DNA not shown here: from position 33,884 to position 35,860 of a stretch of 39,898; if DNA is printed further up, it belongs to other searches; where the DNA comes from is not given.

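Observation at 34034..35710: Threonine-synthase-like PLP enzyme fused to a phospho-receiver domain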

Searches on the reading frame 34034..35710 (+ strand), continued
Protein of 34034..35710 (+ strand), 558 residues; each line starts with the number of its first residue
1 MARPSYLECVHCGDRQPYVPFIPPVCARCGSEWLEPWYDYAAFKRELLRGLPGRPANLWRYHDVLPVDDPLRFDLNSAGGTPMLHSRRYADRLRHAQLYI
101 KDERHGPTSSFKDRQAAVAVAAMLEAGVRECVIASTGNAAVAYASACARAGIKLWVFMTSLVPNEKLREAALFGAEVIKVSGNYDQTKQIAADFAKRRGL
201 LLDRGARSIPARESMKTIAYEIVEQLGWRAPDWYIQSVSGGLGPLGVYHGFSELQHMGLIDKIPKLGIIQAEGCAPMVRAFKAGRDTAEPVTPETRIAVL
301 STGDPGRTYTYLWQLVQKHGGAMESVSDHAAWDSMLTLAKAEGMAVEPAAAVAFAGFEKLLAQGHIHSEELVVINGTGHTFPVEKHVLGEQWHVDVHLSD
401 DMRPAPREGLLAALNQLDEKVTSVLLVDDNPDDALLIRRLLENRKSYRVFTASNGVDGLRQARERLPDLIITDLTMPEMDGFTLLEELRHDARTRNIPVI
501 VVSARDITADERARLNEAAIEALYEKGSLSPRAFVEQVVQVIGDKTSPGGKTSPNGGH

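Call 41: search_protein_families(library=ncbifam, proteins=[P0126, P0132, P0135, P0138, P0141, P0146, P0151, P0157, P0160, P0187], max_evalue=1e-30)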
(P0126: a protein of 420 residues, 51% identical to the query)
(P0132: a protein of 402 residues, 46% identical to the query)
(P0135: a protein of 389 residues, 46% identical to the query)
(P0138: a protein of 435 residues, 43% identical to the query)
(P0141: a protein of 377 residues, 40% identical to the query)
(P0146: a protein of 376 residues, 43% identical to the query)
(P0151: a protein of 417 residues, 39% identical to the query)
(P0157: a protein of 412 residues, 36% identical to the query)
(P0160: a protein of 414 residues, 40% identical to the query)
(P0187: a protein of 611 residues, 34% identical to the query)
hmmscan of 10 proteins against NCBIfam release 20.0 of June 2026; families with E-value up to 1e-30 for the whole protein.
P0126 (420 aa): 7 families
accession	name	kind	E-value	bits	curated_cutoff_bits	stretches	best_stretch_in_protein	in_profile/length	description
NF006050.0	PRK08197.1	equivalog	4.8e-91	305.5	303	1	26-402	7-381/406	threonine synthase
NF004170.0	PRK05638.1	equivalog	4.3e-63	213.4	421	1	28-402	2-355/442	threonine synthase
TIGR00260.1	thrC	equivalog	3.7e-53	180.9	167.1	1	79-401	1-334/340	threonine synthase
NF005035.0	PRK06450.1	equivalog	2.7e-43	148.1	301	1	28-379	4-318/338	threonine synthase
TIGR03844.1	cysteate_syn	equivalog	1.5e-41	142.5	324.9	1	28-403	3-380/398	cysteate synthase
NF006205.0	PRK08329.1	equivalog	3.7e-40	138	358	1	28-402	2-343/347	threonine synthase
NF004996.0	PRK06381.1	equivalog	5.2e-40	137.4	266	1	100-396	14-313/319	threonine synthase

P0132 (402 aa): 7 families
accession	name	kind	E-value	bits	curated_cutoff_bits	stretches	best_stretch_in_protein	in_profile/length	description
NF006050.0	PRK08197.1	equivalog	4.3e-71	239.8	303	1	8-385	4-381/406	threonine synthase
NF004170.0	PRK05638.1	equivalog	3.2e-52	177.6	421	1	14-385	3-355/442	threonine synthase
NF006205.0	PRK08329.1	equivalog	2.2e-43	148.6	358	1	63-385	43-343/347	threonine synthase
NF005035.0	PRK06450.1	equivalog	1e-41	142.9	301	1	13-369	4-325/338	threonine synthase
TIGR00260.1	thrC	equivalog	1.2e-37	129.9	167.1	1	63-378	1-328/340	threonine synthase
TIGR03844.1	cysteate_syn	equivalog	6.1e-37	127.3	324.9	1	14-385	4-379/398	cysteate synthase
NF004996.0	PRK06381.1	equivalog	1.1e-35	123.2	266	1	83-379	13-313/319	threonine synthase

P0135 (389 aa): 5 families
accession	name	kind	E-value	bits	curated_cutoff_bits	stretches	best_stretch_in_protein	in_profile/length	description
NF006050.0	PRK08197.1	equivalog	1.5e-68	231.4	303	1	10-383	8-383/406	threonine synthase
NF004170.0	PRK05638.1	equivalog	7.9e-66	222.4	421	1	11-384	2-358/442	threonine synthase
TIGR00260.1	thrC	equivalog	1.6e-39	136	167.1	1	59-384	1-338/340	threonine synthase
NF006205.0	PRK08329.1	equivalog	2.6e-36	125.3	358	1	11-382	2-344/347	threonine synthase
NF004996.0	PRK06381.1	equivalog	9.1e-31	107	266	0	81-379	15-316/319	threonine synthase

P0138 (435 aa): 7 families
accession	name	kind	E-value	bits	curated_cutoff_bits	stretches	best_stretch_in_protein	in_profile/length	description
NF006050.0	PRK08197.1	equivalog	4.5e-89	299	303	1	28-407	8-388/406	threonine synthase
NF004170.0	PRK05638.1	equivalog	1.9e-59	201.4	421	1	29-403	2-358/442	threonine synthase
TIGR00260.1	thrC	equivalog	9.3e-58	196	167.1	1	79-405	1-340/340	threonine synthase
NF005035.0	PRK06450.1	equivalog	7.7e-47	159.8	301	1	46-402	20-336/338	threonine synthase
NF004996.0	PRK06381.1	equivalog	1.6e-39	135.8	266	1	100-399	14-317/319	threonine synthase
TIGR03844.1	cysteate_syn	equivalog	1.4e-38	132.7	324.9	1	27-402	1-381/398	cysteate synthase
NF006205.0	PRK08329.1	equivalog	6.1e-38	130.7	358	1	78-402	42-345/347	threonine synthase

P0141 (377 aa): 6 families
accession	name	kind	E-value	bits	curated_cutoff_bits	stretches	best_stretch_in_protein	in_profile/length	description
NF006050.0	PRK08197.1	equivalog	1.1e-72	245.1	303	1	7-374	9-380/406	threonine synthase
NF004170.0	PRK05638.1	equivalog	5.2e-59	199.9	421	1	7-374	2-353/442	threonine synthase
NF005035.0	PRK06450.1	equivalog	1e-44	152.8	301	1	7-359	4-324/338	threonine synthase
TIGR00260.1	thrC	equivalog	2.1e-44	152.1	167.1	1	54-372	1-331/340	threonine synthase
NF006205.0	PRK08329.1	equivalog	1.3e-43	149.4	358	1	7-377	2-344/347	threonine synthase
NF004996.0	PRK06381.1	equivalog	4.1e-39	134.5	266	1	75-370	14-313/319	threonine synthase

P0146 (376 aa): 3 families
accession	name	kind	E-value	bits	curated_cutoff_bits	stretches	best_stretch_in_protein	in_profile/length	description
NF006050.0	PRK08197.1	equivalog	1.1e-60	205.5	303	1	28-374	28-379/406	threonine synthase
NF004170.0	PRK05638.1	equivalog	1.2e-45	155.8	421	1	9-374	3-353/442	threonine synthase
NF006205.0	PRK08329.1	equivalog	1.5e-37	129.4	358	1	9-374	3-341/347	threonine synthase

P0151 (417 aa): 7 families
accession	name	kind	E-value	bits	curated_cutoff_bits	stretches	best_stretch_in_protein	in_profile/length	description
NF006050.0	PRK08197.1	equivalog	1.6e-107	359.8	303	1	6-388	6-388/406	threonine synthase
TIGR00260.1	thrC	equivalog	2e-77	260.7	167.1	1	59-384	1-338/340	threonine synthase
NF004170.0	PRK05638.1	equivalog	4.1e-71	239.8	421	1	9-385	2-359/442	threonine synthase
NF005035.0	PRK06450.1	equivalog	2.5e-64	217.3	301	1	9-384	4-337/338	threonine synthase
NF006205.0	PRK08329.1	equivalog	1.1e-54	185.8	358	1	9-384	2-346/347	threonine synthase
NF004996.0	PRK06381.1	equivalog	5.3e-49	166.9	266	1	80-379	14-316/319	threonine synthase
TIGR03844.1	cysteate_syn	equivalog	5.9e-44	150.4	324.9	1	9-391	3-389/398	cysteate synthase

P0157 (412 aa): 6 families
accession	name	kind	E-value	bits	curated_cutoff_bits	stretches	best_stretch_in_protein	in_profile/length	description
NF006050.0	PRK08197.1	equivalog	4.3e-108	361.7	303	1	3-385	4-387/406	threonine synthase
TIGR00260.1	thrC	equivalog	4.3e-83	279.3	167.1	1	60-384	3-340/340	threonine synthase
NF004170.0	PRK05638.1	equivalog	6.4e-83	278.7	421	1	9-382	3-358/442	threonine synthase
NF004996.0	PRK06381.1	equivalog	2.2e-55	187.9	266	1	79-378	14-317/319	threonine synthase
NF005035.0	PRK06450.1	equivalog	2.3e-54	184.5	301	1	9-381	5-336/338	threonine synthase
NF006205.0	PRK08329.1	equivalog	4e-54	183.9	358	1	8-381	2-345/347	threonine synthase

P0160 (414 aa): 8 families
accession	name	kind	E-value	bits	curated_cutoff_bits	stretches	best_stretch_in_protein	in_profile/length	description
NF006050.0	PRK08197.1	equivalog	4.1e-109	365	303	1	3-392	6-390/406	threonine synthase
NF004170.0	PRK05638.1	equivalog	7e-89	298.4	421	1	6-386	2-358/442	threonine synthase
NF006205.0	PRK08329.1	equivalog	5.3e-67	226.3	358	1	6-385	2-345/347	threonine synthase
NF005035.0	PRK06450.1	equivalog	3.1e-62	210.4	301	1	6-385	4-336/338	threonine synthase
TIGR00260.1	thrC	equivalog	2.2e-61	207.9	167.1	1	57-386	2-338/340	threonine synthase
NF004996.0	PRK06381.1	equivalog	4.9e-58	196.6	266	1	77-382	14-317/319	threonine synthase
NF006390.0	PRK08639.1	equivalog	9.6e-32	110.4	421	1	78-390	25-320/418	threonine ammonia-lyase IlvA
TIGR01127.1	ilvA_1Cterm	equivalog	4.4e-31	108.2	378.75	1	79-384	1-286/380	threonine ammonia-lyase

P0187 (611 aa): 6 families
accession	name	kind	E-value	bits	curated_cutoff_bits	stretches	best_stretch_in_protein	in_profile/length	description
NF006050.0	PRK08197.1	equivalog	3.5e-93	312.6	303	1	3-380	6-386/406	threonine synthase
TIGR00260.1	thrC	equivalog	3.7e-69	233.5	167.1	1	59-379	4-339/340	threonine synthase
NF004170.0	PRK05638.1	equivalog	4.5e-66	223.2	421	1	6-378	2-358/442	threonine synthase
NF005035.0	PRK06450.1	equivalog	1.5e-49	168.7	301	1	5-377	3-336/338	threonine synthase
NF004996.0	PRK06381.1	equivalog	2e-47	161.8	266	1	76-367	13-311/319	threonine synthase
NF006205.0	PRK08329.1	equivalog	8.9e-47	159.8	358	1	6-377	2-345/347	threonine synthase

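Call 42: list_cluster_members(proteins=[P0121, P0122, P0125, P0128, P0126, P0132, P0135, P0138, P0141, P0151])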
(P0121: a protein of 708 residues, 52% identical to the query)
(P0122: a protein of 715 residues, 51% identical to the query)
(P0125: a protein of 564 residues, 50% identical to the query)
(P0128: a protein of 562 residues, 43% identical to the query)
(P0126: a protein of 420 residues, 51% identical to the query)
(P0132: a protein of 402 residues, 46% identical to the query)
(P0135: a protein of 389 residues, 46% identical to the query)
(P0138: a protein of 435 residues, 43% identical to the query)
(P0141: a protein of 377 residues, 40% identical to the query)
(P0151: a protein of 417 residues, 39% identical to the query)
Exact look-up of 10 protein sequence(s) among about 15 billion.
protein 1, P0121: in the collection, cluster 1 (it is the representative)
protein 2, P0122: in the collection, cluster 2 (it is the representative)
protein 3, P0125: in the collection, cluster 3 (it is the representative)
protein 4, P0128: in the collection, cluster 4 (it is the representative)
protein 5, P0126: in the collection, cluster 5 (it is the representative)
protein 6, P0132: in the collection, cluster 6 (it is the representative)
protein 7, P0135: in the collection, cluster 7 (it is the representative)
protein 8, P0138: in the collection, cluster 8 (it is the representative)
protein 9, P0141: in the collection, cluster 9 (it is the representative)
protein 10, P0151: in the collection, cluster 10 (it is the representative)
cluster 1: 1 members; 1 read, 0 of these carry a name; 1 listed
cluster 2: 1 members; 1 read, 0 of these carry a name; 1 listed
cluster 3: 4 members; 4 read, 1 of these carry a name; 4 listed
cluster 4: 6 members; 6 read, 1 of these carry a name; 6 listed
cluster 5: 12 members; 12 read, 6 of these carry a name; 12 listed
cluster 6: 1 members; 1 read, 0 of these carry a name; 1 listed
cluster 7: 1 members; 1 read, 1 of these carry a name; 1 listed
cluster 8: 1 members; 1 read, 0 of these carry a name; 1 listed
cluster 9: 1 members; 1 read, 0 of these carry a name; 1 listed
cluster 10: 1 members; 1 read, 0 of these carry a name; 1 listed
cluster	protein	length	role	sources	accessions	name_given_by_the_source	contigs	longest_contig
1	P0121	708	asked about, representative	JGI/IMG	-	-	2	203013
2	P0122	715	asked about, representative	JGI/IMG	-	-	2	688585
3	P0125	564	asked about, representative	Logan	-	-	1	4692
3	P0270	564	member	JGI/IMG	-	threonine synthase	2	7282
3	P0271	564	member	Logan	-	-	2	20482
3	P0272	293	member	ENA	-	-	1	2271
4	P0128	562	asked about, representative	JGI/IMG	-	threonine synthase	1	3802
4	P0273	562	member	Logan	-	-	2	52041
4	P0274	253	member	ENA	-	-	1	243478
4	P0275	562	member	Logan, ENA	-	-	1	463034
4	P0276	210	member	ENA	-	-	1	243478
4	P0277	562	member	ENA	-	-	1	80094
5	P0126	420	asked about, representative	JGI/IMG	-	threonine synthase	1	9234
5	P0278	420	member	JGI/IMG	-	threonine synthase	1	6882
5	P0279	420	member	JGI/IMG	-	threonine synthase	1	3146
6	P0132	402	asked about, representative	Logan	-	-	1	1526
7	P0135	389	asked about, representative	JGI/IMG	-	threonine synthase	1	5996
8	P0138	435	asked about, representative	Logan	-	-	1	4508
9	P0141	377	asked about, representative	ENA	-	-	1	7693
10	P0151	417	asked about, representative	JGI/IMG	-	-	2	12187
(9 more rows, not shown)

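Call 45: find_related_loci(query=P0193, collection=genome_contigs, flank=4000)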
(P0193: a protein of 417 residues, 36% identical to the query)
Query P0193 (417 aa) in genome_contigs; peptide patterns used: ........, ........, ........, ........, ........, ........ (x = any residue, [..] = any of these).
77 stretches matched a pattern; 1 encode a relative of the query (tblastn E <= 1e-3); 1 distinct loci.
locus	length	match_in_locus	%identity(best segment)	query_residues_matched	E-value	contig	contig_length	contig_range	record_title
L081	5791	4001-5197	84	5-403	0e+0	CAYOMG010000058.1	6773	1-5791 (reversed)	MAG TPA_asm: uncultured Planctomycetia bacterium isolate binchicken_co24_150 genome assembly, contig: NODE_5204_length_6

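Call 69: find_related_loci(query=P0126, collection=genome_contigs, flank=8000)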
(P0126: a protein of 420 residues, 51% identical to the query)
Query P0126 (420 aa) in genome_contigs; peptide patterns used: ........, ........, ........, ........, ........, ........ (x = any residue, [..] = any of these).
85 stretches matched a pattern; 47 encode a relative of the query (tblastn E <= 1e-3); 47 distinct loci.
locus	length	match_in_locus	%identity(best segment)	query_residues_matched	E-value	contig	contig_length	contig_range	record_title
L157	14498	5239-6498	92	1-420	0e+0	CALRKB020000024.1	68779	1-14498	MAG: Rhizobium sp. Q54 isolate JJ-K1HD4-379-6-m2-bin48 genome assembly, contig: JJ-SEL21B6-268-C62, whole genome shotgun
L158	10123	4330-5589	90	1-420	0e+0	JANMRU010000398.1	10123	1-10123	MAG: Pseudanabaena sp. SOY_30_concoct_251 SOY_30_k141_1259443, whole genome shotgun sequence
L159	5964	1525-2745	61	12-418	2e-178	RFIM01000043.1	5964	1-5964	MAG: Chloroflexota bacterium isolate J076 k99_122342, whole genome shotgun sequence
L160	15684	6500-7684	62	24-418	1e-175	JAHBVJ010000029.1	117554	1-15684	MAG: Anaerolineae bacterium isolate ACE_CHL12 CHL12_29, whole genome shotgun sequence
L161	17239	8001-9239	61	9-418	5e-175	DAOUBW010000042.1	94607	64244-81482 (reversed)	MAG TPA_asm: Anaerolineae bacterium isolate H71_754 k91_1866054, whole genome shotgun sequence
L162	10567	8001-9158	64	24-409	1e-174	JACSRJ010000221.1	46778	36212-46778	MAG: Anaerolinea sp. isolate CH2 contig-70_600, whole genome shotgun sequence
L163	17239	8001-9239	60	9-418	3e-174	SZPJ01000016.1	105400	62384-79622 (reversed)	Chloroflexi bacterium CFX3 ZYPT4scaffold_132, whole genome shotgun sequence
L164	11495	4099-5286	61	23-418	4e-174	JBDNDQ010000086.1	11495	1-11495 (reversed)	MAG: Aggregatilineales bacterium isolate RM_bin20_OCT21 C86, whole genome shotgun sequence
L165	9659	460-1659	61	19-418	7e-174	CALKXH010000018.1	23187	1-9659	MAG: uncultured Anaerolineae bacterium isolate H1_Bin_METABAT__151_1 genome assembly, contig: c_000000694145, whole geno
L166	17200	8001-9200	61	19-418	5e-172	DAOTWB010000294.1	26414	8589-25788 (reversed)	MAG TPA_asm: Anaerolineae bacterium isolate H112_101 k137_2484581, whole genome shotgun sequence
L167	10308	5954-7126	65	19-409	5e-172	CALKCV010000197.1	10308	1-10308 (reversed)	MAG: uncultured Microcoleaceae cyanobacterium isolate S1_Bin_METABAT__313_sub_1 genome assembly, contig: c_000001394606,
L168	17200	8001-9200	61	19-418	2e-174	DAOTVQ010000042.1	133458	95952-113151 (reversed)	MAG TPA_asm: Anaerolineae bacterium isolate H110_66 507254, whole genome shotgun sequence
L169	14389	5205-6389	59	24-418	3e-168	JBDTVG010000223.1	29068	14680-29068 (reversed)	MAG: Chloroflexota bacterium isolate cluster3_bin.62 NODE_4882_length_29068_cov_7.916451, whole genome shotgun sequence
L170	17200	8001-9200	62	19-418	2e-167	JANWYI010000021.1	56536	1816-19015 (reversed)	MAG: Anaerolineae bacterium isolate SKYG67 NODE_21_length_56536_cov_17.320746, whole genome shotgun sequence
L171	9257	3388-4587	61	19-418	2e-166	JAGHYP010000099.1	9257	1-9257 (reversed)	MAG: Chloroflexota bacterium isolate 629H.12 NODE_1284_length_9257_cov_4.834166, whole genome shotgun sequence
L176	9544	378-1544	62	19-409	5e-163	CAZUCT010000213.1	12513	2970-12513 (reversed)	MAG TPA_asm: uncultured bacterium isolate SRP141376_co3_269 genome assembly, contig: NODE_13910_length_12513_cov_60.1340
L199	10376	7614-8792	63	17-411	7e-167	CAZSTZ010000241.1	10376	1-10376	MAG TPA_asm: uncultured bacterium isolate binchicken_co405_168 genome assembly, contig: NODE_9756_length_10376_cov_12.09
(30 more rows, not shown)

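Call 70: find_related_loci(query=P0122, collection=metagenome_contigs, flank=10000)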
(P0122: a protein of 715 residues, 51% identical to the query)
Query P0122 (715 aa) in metagenome_contigs; peptide patterns used: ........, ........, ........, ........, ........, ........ (x = any residue, [..] = any of these).
600 stretches matched a pattern (row limit reached: there are more); 551 encode a relative of the query (tblastn E <= 1e-3); the best 80 are kept; 80 distinct loci.
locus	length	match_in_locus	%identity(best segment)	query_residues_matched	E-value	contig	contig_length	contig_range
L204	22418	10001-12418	100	1-715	0e+0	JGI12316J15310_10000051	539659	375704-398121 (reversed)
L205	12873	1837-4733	61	2-712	0e+0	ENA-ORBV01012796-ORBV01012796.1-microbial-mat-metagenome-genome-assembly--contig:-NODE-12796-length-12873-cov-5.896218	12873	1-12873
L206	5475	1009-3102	62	11-712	0e+0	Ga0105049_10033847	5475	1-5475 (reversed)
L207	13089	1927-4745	62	7-712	0e+0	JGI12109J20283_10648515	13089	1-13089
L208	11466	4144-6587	62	5-712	0e+0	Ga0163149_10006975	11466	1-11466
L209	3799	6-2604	65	89-712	0e+0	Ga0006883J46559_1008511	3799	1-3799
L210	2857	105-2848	50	8-715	0e+0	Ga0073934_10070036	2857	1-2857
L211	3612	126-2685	49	13-715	0e+0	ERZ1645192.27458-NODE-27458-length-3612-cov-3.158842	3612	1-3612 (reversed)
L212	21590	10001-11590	50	29-712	2e-168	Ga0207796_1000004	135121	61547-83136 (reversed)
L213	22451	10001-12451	47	11-712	8e-168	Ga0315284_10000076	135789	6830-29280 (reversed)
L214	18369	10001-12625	48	13-715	4e-167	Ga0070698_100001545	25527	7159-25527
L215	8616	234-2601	49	7-715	7e-167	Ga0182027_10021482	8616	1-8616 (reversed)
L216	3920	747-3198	47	1-708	1e-171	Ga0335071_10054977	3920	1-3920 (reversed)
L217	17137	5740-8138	47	13-715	8e-165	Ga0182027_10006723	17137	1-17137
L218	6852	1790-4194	48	13-715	1e-163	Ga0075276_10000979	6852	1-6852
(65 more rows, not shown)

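Call 77: find_encoding_contigs(protein=window:34034-35710:+, flank=10000, max_places=4)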
Protein window:34034-35710:+ (558 aa): no gene with exactly this product is on record in the collection.

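Call 78: find_encoding_contigs(protein=P0080, flank=10000, max_places=2)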
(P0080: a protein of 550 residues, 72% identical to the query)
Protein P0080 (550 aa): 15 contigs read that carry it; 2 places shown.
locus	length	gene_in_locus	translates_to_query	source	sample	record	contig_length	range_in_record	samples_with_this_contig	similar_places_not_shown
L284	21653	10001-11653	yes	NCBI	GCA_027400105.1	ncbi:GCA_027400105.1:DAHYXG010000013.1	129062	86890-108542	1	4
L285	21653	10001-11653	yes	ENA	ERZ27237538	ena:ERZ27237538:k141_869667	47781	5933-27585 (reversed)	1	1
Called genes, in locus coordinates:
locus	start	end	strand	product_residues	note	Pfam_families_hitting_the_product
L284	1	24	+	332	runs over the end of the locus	PF09084:NMT1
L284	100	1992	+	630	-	PF08448:PAS_4 (faint), PF00672:HAMP (weak), PF01590:GAF, PF13185:GAF_2, PF13492:GAF_3, PF08447:PAS_3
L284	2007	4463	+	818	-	PF02743:dCache_1, PF00672:HAMP, PF01590:GAF, PF13185:GAF_2, PF13492:GAF_3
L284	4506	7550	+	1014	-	PF14827:dCache_3, PF00672:HAMP, PF01590:GAF, PF13185:GAF_2, PF13492:GAF_3, PF13185:GAF_2 (weak), PF13492:GAF_3 (weak)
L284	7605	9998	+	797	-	PF01590:GAF, PF13185:GAF_2, PF13492:GAF_3, PF00512:HisKA, PF02518:HATPase_c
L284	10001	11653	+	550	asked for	PF00291:PALP, PF00072:Response_reg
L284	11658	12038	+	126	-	PF00072:Response_reg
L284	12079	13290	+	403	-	PF00291:PALP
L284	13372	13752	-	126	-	PF00436:SSB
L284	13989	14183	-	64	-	-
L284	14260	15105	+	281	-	PF02569:Pantoate_ligase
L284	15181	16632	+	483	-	PF01582:TIR, PF13676:TIR_2, PF03781:FGE-sulfatase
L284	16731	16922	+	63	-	-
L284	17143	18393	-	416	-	PF26549:Tricorn_N (faint), PF07676:PD40 (faint)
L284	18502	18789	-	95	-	PF06153:CdAMP_rec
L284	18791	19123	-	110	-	PF06153:CdAMP_rec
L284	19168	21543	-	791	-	PF22422:MGH1-like_GH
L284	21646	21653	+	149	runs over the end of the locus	PF01575:MaoC_dehydratas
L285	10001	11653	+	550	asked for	PF00291:PALP, PF00072:Response_reg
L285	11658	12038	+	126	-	PF00072:Response_reg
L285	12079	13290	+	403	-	PF00291:PALP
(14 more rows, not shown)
